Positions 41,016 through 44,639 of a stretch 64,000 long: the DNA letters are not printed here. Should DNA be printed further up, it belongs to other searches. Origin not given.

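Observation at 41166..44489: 1107-aa protein with seven near-identical 102-bp HEAT/PBS-lyase-like repeats: potential contingency locus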

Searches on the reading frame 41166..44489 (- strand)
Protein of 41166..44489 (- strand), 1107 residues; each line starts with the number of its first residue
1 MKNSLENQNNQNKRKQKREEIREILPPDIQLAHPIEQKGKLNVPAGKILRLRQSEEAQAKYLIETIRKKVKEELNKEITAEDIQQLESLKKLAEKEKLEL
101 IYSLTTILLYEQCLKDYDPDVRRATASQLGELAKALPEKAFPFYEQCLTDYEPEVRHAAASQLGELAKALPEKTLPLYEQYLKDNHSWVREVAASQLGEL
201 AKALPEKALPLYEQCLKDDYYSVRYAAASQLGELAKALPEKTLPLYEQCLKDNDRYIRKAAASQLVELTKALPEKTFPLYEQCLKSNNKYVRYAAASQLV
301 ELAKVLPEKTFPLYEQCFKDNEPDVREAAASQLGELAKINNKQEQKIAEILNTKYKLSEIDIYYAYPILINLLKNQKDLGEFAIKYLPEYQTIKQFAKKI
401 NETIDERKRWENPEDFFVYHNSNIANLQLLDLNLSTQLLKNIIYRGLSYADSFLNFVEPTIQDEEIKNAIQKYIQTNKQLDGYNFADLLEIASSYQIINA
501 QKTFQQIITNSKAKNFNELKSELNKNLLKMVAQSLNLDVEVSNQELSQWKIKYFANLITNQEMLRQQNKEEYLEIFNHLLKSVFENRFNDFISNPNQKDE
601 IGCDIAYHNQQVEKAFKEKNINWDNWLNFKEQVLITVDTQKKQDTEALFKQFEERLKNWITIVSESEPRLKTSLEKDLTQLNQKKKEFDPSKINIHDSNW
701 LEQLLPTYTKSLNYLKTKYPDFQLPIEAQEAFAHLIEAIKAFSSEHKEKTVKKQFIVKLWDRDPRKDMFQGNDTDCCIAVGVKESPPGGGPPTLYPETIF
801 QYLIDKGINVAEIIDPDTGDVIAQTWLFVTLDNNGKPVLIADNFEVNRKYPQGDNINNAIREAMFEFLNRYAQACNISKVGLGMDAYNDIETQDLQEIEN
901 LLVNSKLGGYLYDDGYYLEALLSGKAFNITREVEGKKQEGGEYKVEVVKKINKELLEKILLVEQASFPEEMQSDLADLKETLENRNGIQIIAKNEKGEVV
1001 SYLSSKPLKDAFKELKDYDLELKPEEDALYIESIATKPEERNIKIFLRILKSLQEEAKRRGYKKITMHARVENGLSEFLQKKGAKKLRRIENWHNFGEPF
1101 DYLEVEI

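Call 3: search_protein_families(library=pfam, proteins=[window:41166-44489:-], max_evalue=1)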
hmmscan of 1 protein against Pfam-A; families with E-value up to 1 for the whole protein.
window:41166-44489:- (1107 aa): 25 families
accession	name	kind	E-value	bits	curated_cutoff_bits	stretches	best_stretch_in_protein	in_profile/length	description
PF02985.28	HEAT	-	1e-37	125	23.5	7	209-237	2-30/31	HEAT repeat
PF13646.12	HEAT_2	-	3.7e-33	114.1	27.7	4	111-197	6-87/88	HEAT repeats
PF22646.2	PPP2R1A-like_HEAT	-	7e-17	62.1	27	1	310-359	8-55/78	PPP2R1A-like HEAT repeat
PF08713.17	DNA_alkylation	-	4e-13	50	21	1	124-275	37-189/213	DNA alkylation repair enzyme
PF22928.2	INTS1_R4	-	3.5e-11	43.4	27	0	240-269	69-98/102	Integrator complex subunit 1, R4 domain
PF12717.13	Cnd1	-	8.3e-09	36.1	26.4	2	280-359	26-110/162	non-SMC mitotic condensation complex subunit 1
PF12755.13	Vac14_Fab1_bd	-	3.6e-08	34.4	22.1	1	279-328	31-87/97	Vacuolar 14 Fab1-binding region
PF10363.15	RTP1_C1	-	7e-07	29.8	25.9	1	254-318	24-83/112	Required for nuclear transport of RNA pol II C-terminus 1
PF13513.12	HEAT_EZ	-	1.9e-06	28.7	27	1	121-161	3-50/55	HEAT-like repeat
PF25786.1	HEAT_GCN1_C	-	3.5e-06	27.5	27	0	265-345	29-103/151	GCN1-like, C-terminal HEAT repeats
PF24714.1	TOR1L1_N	-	1.4e-05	25.1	43.3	1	230-286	200-256/281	TORTIFOLIA1 N-terminal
PF00583.31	Acetyltransf_1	-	1.5e-05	25.6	20.7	1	966-1073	15-104/116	Acetyltransferase (GNAT) family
PF21581.3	SCD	-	2.9e-05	24.7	27.5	1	115-168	1-59/75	Stromalin conservative domain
PF12348.14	CLASP_N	-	5e-05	23.4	27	0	611-712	7-103/227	CLASP N terminal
PF25767.1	ARM_TBCD_2nd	-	0.00013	21.9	29.7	0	59-139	31-111/245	Tubulin-specific chaperone D-like, ARM repeats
PF03130.22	HEAT_PBS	-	0.0053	17.6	20.9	0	223-235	1-13/27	PBS lyase HEAT-like repeat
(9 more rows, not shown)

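Call 4: search_protein_families(library=ncbifam, proteins=[window:41166-44489:-], max_evalue=1)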
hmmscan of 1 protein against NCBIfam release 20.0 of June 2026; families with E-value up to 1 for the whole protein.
window:41166-44489:- (1107 aa): 6 families
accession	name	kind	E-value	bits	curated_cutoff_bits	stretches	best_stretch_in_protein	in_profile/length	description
NF045915.1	PhycobilmeDegNblB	equivalog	2.8e-23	82.6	300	2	69-269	5-189/214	phycobilisome degradation protein NblB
NF010374.0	PRK13800.1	equivalog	5.5e-15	54.7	1196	2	172-348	621-782/898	fumarate reductase/succinate dehydrogenase flavoprotein subunit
NF058515.1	phyc_lyase_CpcF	equivalog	5.1e-07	29.5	220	0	108-171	95-166/200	C-phycocyanin alpha-cysteine-84 phycocyanobilin lyase subunit CpcF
NF043067.1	AAC_6p_group_E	equivalog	0.005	16.7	140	1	958-1078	8-120/140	aminoglycoside 6'-N-acetyltransferase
TIGR01575.1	rimI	equivalog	0.0054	16.9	86.4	1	1027-1093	54-121/132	ribosomal protein S18-alanine N-acetyltransferase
TIGR02270.1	TIGR02270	subfamily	0.16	10.9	206.8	0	113-227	94-198/410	TIGR02270 family protein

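Call 61: search_protein_families(library=padloc, proteins=[window:41166-44489:-], max_evalue=0.01)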
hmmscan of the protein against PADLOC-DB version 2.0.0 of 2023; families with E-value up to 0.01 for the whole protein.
window:41166-44489:- (1107 aa): 0 families

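Call 68: predict_structure(alignment_id=A3)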
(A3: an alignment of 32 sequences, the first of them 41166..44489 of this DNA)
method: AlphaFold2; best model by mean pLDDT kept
length: 1107 residues; sequences in the alignment: 32
mean_pLDDT: 82.7   pTM: 0.61
mean pLDDT of the five models: 82.7, 82.3, 81.1, 78.0, 76.3
residues with pLDDT >= 90: 353; 70-90: 610; 50-70: 121; < 50: 23
segments of 3 or more residues with pLDDT < 50: 333-340, 748-750, 935-940
pLDDT, mean of each block of 10 residues (from residue 1): 62 74 85 70 73 80 83 79 80 77 74 67 74 75 86 86 86 90 90 88 88 90 87 84 90 86 83 86 87 83 67 69 66 47 80 87 90 88 93 93 69 85 93 94 84 84 88 86 90 85 90 83 91 89 82 72 81 90 93 93 93 93 92 72 69 86 88 90 78 76 90 89 81 76 53 81 76 56 57 69 87 80 88 89 82 79 93 94 83 84 67 62 82 52 86 94 90 88 93 93 96 91 95 90 88 96 96 86 91 84 95
secondary structure, 60 per line:
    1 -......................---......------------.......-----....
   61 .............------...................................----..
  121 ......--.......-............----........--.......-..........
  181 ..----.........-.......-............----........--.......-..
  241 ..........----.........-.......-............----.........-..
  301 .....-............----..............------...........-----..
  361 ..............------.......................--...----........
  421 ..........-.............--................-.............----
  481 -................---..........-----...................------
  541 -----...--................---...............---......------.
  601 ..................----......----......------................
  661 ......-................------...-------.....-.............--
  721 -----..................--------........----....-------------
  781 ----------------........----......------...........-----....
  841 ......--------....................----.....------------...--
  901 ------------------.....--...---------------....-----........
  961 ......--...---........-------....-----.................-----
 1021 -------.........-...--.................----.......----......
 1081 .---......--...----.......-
elements in order (helices of 4 or more, strands of 3 or more residues): H2-23 H27-32 H45-51 H57-73 H80-114 H119-126 H129-135 H137-148 H153-160 H163-169 H171-182 H187-195 H197-203 H205-216 H221-228 H231-237 H239-250 H255-263 H265-271 H273-284 H289-297 H299-305 H307-318 H323-336 H343-353 H359-374 H381-403 H413-430 H432-444 H447-462 H464-476 H482-497 H501-510 H516-534 H551-566 H570-584 H588-593 H600-618 H623-628 E633-638 H645-666 H668-683 H700-704 H706-718 H726-743 E752-759 H764-767 H797-804 E809-814 E821-831 E837-846 H855-874 E879-883 E896-898 H919-923 E926-928 E944-947 H953-966 H975-982 E990-993 E999-1007 H1008-1015 E1028-1036 H1043-1059 E1064-1070 H1075-1081 E1085-1090 E1100-1106
